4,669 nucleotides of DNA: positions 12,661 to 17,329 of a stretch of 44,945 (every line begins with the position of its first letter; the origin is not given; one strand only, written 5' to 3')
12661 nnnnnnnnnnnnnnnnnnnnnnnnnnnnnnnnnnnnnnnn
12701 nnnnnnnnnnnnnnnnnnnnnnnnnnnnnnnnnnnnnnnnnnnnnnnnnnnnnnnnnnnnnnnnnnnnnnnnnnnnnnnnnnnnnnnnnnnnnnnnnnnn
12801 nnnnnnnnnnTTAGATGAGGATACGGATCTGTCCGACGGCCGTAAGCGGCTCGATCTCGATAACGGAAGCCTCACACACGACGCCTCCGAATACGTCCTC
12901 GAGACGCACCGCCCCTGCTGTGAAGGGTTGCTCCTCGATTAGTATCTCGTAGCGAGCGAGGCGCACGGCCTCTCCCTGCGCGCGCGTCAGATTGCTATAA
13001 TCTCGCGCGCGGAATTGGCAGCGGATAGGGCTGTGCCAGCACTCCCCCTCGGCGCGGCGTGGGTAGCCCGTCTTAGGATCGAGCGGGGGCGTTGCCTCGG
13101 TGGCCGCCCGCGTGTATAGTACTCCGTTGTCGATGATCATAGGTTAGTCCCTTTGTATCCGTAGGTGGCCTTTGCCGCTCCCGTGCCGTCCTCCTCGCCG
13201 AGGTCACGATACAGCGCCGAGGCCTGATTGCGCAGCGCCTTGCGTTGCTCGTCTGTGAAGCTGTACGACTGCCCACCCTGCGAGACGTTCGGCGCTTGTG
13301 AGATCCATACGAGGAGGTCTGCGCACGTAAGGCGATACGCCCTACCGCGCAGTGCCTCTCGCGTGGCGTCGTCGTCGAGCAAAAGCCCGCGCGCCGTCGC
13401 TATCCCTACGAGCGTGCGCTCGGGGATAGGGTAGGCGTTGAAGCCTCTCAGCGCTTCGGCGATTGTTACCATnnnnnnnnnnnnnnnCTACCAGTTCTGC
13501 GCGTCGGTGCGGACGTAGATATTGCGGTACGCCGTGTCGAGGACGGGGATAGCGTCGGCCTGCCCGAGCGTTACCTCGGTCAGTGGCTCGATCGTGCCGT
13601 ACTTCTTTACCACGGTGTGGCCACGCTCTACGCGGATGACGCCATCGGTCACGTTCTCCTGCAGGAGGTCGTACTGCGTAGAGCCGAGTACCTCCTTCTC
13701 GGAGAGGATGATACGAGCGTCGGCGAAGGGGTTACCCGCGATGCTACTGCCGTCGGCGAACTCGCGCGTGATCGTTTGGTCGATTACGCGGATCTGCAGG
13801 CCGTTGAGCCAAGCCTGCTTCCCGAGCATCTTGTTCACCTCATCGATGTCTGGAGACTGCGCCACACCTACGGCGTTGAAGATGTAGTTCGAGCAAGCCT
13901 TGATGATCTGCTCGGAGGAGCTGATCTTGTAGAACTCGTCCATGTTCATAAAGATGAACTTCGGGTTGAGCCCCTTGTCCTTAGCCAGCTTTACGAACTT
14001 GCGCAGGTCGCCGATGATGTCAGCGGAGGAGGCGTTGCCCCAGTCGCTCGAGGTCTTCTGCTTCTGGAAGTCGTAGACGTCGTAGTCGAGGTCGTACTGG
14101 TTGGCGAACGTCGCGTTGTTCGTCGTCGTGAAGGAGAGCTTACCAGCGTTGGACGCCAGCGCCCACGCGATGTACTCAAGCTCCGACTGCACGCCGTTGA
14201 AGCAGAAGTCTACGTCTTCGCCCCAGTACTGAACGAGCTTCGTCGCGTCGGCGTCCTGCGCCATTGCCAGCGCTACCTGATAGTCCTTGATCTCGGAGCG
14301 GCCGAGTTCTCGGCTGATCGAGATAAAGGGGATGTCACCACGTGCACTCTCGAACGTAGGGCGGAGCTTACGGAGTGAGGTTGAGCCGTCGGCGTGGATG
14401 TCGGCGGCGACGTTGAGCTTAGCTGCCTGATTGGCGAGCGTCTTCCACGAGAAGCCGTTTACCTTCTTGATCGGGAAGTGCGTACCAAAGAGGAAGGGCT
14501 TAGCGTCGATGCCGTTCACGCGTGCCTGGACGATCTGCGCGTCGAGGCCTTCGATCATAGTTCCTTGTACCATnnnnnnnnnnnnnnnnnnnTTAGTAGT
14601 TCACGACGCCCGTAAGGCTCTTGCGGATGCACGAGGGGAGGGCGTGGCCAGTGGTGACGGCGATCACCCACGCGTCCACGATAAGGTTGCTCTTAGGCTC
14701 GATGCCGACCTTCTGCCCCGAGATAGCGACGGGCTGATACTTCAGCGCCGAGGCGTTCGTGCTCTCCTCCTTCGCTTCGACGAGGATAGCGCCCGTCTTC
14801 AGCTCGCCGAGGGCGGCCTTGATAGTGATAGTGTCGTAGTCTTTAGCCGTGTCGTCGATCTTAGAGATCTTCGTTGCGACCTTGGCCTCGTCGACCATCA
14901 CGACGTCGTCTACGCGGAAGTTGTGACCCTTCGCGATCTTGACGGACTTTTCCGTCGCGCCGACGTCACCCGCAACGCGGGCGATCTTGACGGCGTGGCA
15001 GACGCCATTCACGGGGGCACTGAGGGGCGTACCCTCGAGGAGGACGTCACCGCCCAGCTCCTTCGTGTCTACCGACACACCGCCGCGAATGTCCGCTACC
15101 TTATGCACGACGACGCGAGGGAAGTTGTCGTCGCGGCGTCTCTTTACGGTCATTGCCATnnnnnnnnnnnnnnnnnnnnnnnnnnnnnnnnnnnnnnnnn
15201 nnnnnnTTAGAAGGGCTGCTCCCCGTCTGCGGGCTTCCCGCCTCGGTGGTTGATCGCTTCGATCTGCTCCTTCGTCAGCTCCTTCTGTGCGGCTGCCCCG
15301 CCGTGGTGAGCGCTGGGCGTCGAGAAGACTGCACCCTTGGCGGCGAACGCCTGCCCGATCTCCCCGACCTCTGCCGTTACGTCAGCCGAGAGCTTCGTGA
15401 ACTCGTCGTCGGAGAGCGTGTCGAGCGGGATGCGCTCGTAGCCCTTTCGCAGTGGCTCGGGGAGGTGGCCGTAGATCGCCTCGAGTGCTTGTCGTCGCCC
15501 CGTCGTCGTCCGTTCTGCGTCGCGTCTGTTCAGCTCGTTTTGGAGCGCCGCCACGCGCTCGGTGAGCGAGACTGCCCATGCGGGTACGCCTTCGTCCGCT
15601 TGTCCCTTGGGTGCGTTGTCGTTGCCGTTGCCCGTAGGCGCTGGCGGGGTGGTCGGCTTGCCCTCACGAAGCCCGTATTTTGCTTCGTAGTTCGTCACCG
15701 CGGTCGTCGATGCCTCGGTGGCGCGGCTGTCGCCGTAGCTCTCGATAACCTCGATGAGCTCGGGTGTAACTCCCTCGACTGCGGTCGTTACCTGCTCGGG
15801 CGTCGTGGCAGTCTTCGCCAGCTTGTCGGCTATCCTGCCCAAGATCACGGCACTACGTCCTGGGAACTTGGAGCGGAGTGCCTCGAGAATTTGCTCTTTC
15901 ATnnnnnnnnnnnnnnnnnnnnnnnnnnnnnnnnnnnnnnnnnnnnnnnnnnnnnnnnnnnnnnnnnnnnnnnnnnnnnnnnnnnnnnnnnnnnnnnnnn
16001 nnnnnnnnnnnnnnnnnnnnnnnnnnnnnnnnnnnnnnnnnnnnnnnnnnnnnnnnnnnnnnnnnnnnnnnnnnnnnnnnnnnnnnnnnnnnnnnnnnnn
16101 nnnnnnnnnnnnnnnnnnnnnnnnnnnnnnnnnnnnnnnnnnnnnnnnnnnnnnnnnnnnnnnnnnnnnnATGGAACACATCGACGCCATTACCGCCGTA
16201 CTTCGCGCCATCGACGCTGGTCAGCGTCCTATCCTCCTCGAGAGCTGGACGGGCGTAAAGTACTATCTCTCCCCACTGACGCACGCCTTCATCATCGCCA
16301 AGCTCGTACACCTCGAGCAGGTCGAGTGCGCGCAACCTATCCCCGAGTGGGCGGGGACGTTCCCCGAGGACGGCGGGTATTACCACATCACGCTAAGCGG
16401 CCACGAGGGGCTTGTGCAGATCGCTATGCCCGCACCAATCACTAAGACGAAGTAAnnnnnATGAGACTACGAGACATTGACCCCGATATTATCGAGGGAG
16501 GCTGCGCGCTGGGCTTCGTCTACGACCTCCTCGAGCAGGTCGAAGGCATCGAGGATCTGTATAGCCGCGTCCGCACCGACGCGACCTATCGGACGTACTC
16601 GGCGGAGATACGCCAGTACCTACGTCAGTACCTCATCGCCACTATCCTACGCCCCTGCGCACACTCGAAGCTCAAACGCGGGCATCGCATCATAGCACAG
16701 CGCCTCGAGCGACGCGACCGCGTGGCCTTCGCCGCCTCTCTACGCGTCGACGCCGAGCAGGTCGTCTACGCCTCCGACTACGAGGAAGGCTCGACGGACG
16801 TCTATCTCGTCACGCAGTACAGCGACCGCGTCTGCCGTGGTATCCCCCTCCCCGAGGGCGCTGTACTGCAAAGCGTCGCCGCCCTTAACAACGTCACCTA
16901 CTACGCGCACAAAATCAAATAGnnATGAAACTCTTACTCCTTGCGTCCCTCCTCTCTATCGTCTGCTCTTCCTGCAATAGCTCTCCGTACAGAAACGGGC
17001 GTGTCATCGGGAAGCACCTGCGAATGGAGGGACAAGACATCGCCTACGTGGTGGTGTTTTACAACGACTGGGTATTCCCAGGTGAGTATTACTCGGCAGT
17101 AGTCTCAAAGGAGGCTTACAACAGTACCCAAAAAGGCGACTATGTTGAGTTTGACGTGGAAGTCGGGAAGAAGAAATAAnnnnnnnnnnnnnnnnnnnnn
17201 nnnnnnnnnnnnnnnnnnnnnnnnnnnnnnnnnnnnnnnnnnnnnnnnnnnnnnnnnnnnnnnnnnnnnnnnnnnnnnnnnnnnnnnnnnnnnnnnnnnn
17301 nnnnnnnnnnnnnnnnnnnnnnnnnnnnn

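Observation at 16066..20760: Opposite-strand 11-gene accessory island inserted inside the head-gene operon (MazG-like, DEDDh exonuclease, lipoprotein, membrane proteins, small unknowns).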

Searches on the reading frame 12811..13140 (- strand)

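Call 8: search_protein_families(library=phrogs, proteins=[window:12811-13140:-], max_evalue=0.01)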
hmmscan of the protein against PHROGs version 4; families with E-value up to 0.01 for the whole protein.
window:12811-13140:- (109 aa): 1 family
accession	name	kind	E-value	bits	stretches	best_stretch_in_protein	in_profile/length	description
phrog_19449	-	unknown function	7.6e-26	91.6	1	1-109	1-107/107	-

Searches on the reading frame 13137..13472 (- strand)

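Call 8: search_protein_families(library=phrogs, proteins=[window:13137-13472:-], max_evalue=0.01)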
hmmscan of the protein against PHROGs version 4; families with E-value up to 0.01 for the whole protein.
window:13137-13472:- (111 aa): 1 family
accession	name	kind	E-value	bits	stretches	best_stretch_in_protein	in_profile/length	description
phrog_32776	-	unknown function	8.2e-41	139.9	1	1-111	1-110/110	-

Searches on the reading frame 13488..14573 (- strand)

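Call 8: search_protein_families(library=phrogs, proteins=[window:13488-14573:-], max_evalue=0.01)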
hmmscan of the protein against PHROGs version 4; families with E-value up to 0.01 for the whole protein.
window:13488-14573:- (361 aa): 1 family
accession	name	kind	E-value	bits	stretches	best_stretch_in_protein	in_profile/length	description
phrog_29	-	head and packaging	1.3e-27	98.1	1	11-361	30-363/439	major head protein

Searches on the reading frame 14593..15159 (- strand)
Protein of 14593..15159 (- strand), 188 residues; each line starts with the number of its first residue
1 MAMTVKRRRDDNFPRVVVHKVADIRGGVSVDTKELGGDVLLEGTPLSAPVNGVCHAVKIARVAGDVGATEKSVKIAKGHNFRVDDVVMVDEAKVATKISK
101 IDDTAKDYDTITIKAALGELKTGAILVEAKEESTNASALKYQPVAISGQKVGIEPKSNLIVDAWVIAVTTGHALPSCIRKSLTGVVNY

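Call 8: search_protein_families(library=phrogs, proteins=[window:14593-15159:-], max_evalue=0.01)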
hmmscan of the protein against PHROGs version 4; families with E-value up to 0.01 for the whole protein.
window:14593-15159:- (188 aa): 2 families
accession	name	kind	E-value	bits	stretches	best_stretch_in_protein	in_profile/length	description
phrog_20501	-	unknown function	8.9e-58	196.3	1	1-188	1-193/193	-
phrog_9196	-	unknown function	1.3e-07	32.6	1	24-151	27-156/205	-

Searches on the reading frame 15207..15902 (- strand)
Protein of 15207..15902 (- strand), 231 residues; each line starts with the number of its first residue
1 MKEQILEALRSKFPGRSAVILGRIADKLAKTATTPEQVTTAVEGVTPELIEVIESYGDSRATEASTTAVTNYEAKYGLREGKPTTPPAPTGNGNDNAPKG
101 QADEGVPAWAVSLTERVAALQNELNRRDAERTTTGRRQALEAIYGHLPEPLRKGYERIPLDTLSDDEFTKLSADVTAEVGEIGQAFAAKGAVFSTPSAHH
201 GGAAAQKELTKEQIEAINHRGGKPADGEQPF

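Call 8: search_protein_families(library=phrogs, proteins=[window:15207-15902:-], max_evalue=0.01)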
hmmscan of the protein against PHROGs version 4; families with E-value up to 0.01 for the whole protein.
window:15207-15902:- (231 aa): 1 family
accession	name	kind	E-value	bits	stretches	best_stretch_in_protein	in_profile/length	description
phrog_5824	-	unknown function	3.4e-44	152.3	1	1-220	1-222/228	-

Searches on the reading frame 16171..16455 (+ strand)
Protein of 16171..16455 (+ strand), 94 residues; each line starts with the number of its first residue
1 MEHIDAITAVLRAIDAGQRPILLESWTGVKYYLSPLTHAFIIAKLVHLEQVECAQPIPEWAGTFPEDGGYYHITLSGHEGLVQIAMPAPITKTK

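Call 5: search_protein_families(library=pfam, proteins=[window:16171-16455:+], max_evalue=0.1)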
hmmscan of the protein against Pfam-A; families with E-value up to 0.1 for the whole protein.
window:16171-16455:+ (94 aa): 0 families

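Call 6: search_protein_families(library=phrogs, proteins=[window:16171-16455:+], max_evalue=0.1)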
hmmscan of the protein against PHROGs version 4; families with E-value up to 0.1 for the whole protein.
window:16171-16455:+ (94 aa): 0 families

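Call 27: list_cluster_members(proteins=[window:16171-16455:+, window:16461-16922:+, window:16925-17179:+, window:17197-17805:+, window:17812-18282:+, window:18279-18911:+, window:18998-19300:+, window:19297-19587:+, window:19584-19862:+, window:19877-20449:+])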
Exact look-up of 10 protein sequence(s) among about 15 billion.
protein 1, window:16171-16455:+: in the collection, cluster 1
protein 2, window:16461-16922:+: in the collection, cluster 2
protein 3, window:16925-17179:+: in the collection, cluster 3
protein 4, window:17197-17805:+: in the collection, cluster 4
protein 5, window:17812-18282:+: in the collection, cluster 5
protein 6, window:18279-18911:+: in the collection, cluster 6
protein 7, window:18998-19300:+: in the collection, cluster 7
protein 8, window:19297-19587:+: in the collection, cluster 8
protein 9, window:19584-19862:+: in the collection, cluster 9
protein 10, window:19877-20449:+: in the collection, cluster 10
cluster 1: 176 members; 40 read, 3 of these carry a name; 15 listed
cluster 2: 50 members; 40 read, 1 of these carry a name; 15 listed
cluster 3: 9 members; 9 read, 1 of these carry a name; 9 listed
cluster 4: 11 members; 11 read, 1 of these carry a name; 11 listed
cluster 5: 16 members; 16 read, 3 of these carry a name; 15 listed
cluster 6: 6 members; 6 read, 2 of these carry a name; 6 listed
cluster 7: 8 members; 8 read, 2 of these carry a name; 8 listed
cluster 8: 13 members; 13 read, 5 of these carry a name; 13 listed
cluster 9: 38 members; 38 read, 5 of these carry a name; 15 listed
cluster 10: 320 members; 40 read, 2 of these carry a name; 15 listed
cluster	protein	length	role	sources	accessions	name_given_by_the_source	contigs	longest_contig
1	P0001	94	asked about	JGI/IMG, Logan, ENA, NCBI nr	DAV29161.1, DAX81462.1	hypothetical protein | MAG TPA: hypothetical protein [Caudoviricetes sp.]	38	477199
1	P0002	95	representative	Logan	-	-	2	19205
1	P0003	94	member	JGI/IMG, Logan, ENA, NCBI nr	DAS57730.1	hypothetical protein | MAG TPA: hypothetical protein [Caudoviricetes sp.]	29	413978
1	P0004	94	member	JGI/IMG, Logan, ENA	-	hypothetical protein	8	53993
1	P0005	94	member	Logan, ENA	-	-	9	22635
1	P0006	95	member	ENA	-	-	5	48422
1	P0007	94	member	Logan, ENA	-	-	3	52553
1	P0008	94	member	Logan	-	-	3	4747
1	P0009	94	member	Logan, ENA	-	-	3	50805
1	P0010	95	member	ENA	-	-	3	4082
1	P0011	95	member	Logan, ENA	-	-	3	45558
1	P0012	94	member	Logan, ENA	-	-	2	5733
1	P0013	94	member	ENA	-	-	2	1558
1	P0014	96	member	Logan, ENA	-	-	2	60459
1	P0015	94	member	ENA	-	-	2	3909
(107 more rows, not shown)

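Call 30: find_encoding_contigs(protein=window:16171-16455:+, flank=10000, max_places=8)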
Protein window:16171-16455:+ (94 aa): 24 contigs read that carry it; 8 places shown.
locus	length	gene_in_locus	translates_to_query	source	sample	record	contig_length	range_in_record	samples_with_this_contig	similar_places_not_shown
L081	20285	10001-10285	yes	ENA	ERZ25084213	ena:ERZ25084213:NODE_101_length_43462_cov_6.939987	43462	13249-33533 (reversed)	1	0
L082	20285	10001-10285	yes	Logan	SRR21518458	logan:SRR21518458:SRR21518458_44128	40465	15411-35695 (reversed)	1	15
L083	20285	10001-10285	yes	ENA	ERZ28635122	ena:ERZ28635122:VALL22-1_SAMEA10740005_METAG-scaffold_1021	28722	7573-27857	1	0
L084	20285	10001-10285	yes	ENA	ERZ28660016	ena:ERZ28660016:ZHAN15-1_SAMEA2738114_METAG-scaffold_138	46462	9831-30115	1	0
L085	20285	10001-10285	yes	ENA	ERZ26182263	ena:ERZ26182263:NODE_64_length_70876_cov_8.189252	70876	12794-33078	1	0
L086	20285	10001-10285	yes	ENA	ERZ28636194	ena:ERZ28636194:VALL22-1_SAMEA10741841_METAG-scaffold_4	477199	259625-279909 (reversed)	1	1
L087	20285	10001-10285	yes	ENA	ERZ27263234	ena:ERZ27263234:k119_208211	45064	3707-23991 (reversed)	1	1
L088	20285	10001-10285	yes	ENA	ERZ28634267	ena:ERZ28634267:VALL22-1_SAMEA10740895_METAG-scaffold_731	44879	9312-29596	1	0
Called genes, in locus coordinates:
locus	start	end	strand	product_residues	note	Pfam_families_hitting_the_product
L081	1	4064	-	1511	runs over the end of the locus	-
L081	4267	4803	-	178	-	-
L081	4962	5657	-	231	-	PF13004:BACON (weak)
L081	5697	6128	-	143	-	-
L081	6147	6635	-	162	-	-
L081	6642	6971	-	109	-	-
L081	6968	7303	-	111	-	-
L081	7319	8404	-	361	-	-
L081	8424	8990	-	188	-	-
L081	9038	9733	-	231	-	-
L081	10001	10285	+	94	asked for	-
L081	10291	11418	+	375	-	PF00145:DNA_methylase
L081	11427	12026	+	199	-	-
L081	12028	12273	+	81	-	-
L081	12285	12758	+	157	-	-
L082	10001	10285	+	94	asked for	-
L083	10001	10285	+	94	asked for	-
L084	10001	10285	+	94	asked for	-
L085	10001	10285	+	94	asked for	-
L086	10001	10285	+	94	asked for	-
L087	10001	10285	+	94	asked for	-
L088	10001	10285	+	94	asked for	-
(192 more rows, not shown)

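Call 33: search_protein_families(library=ncbifam, proteins=[window:16171-16455:+], max_evalue=0.1)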
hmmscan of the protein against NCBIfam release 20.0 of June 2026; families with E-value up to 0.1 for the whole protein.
window:16171-16455:+ (94 aa): 0 families

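Call 34: search_protein_families(library=padloc, proteins=[window:16171-16455:+], max_evalue=0.1)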
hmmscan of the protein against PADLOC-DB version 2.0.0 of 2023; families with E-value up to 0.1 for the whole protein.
window:16171-16455:+ (94 aa): 0 families

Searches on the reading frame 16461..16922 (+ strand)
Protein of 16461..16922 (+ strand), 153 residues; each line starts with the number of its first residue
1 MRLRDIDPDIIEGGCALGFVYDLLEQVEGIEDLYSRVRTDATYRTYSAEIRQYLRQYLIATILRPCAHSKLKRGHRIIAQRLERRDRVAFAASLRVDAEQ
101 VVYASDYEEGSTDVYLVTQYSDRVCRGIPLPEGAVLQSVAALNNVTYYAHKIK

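Call 5: search_protein_families(library=pfam, proteins=[window:16461-16922:+], max_evalue=0.1)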
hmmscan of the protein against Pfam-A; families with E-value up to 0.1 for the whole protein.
window:16461-16922:+ (153 aa): 0 families

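Call 6: search_protein_families(library=phrogs, proteins=[window:16461-16922:+], max_evalue=0.1)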
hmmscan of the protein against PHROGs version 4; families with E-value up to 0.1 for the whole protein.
window:16461-16922:+ (153 aa): 0 families

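Call 33: search_protein_families(library=ncbifam, proteins=[window:16461-16922:+], max_evalue=0.1)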
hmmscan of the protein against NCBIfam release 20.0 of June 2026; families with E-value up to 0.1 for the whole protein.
window:16461-16922:+ (153 aa): 0 families

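Call 34: search_protein_families(library=padloc, proteins=[window:16461-16922:+], max_evalue=0.1)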
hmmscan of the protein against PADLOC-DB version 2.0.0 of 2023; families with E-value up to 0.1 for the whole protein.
window:16461-16922:+ (153 aa): 0 families

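Call 41: find_homologous_proteins(query=window:16461-16922:+, max_evalue=0.001)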
Query window:16461-16922:+ (153 aa): 22 proteins with E <= 0.001 among 62 candidates.
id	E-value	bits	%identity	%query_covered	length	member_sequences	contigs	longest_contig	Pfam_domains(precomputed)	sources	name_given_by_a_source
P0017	4.0e-90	317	97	100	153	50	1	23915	-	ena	-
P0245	1.4e-85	303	92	100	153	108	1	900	-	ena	-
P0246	2.3e-84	299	93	100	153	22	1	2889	-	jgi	-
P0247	3.4e-84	298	92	100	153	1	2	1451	-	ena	-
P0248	4.0e-84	298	92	100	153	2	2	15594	-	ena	-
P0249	9.3e-84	297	89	100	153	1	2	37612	-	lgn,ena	-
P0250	1.3e-83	296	88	100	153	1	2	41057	-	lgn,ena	-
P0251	3.8e-82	291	92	100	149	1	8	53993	-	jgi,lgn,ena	jgi:hypothetical protein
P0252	1.0e-80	287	88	100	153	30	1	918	-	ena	-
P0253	1.6e-80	286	89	100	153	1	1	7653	-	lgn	-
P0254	1.2e-79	283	88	100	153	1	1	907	-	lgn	-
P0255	1.5e-79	283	88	100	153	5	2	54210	-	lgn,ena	-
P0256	3.7e-79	282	87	100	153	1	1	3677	-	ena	-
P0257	7.4e-78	277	86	100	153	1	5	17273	-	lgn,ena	-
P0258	1.4e-76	273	85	100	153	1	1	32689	-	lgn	-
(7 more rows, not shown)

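Call 82: predict_structure(alignment_id=A6)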
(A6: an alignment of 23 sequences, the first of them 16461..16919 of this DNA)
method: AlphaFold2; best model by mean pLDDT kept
length: 153 residues; sequences in the alignment: 23
mean_pLDDT: 47.4   pTM: 0.33
mean pLDDT of the five models: 47.4, 41.1, 40.6, 38.9, 38.6
residues with pLDDT >= 90: 0; 70-90: 2; 50-70: 51; < 50: 100
segments of 3 or more residues with pLDDT < 50: 1-47, 49-54, 56-58, 60-87, 89-91, 107-109, 121-127
pLDDT, mean of each block of 10 residues (from residue 1): 39 41 42 36 42 48 42 35 45 54 51 59 49 66 59 65
secondary structure, 60 per line:
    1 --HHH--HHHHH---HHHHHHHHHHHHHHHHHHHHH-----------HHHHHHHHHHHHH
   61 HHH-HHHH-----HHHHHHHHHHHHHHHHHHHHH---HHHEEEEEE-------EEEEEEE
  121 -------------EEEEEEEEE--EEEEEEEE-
elements in order: H8-12 H16-36 H48-63 H65-68 H74-94 E101-106 E114-120 E134-142 E145-152

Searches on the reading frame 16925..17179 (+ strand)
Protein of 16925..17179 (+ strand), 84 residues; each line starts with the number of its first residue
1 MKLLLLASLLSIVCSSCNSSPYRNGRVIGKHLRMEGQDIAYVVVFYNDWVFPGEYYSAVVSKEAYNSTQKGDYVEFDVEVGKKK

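Call 5: search_protein_families(library=pfam, proteins=[window:16925-17179:+], max_evalue=0.1)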
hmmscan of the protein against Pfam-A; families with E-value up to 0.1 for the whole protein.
window:16925-17179:+ (84 aa): 1 family
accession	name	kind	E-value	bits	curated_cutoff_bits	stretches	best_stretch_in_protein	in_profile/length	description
PF03811.18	Zn_ribbon_InsA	-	0.066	13.4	26.1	1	10-33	4-28/35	InsA N-terminal domain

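Call 6: search_protein_families(library=phrogs, proteins=[window:16925-17179:+], max_evalue=0.1)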
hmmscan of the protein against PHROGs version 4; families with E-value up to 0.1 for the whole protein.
window:16925-17179:+ (84 aa): 0 families

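Call 33: search_protein_families(library=ncbifam, proteins=[window:16925-17179:+], max_evalue=0.1)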
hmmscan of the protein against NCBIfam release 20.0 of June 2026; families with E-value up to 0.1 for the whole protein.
window:16925-17179:+ (84 aa): 0 families

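Call 34: search_protein_families(library=padloc, proteins=[window:16925-17179:+], max_evalue=0.1)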
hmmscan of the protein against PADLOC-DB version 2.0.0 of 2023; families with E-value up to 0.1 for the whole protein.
window:16925-17179:+ (84 aa): 0 families
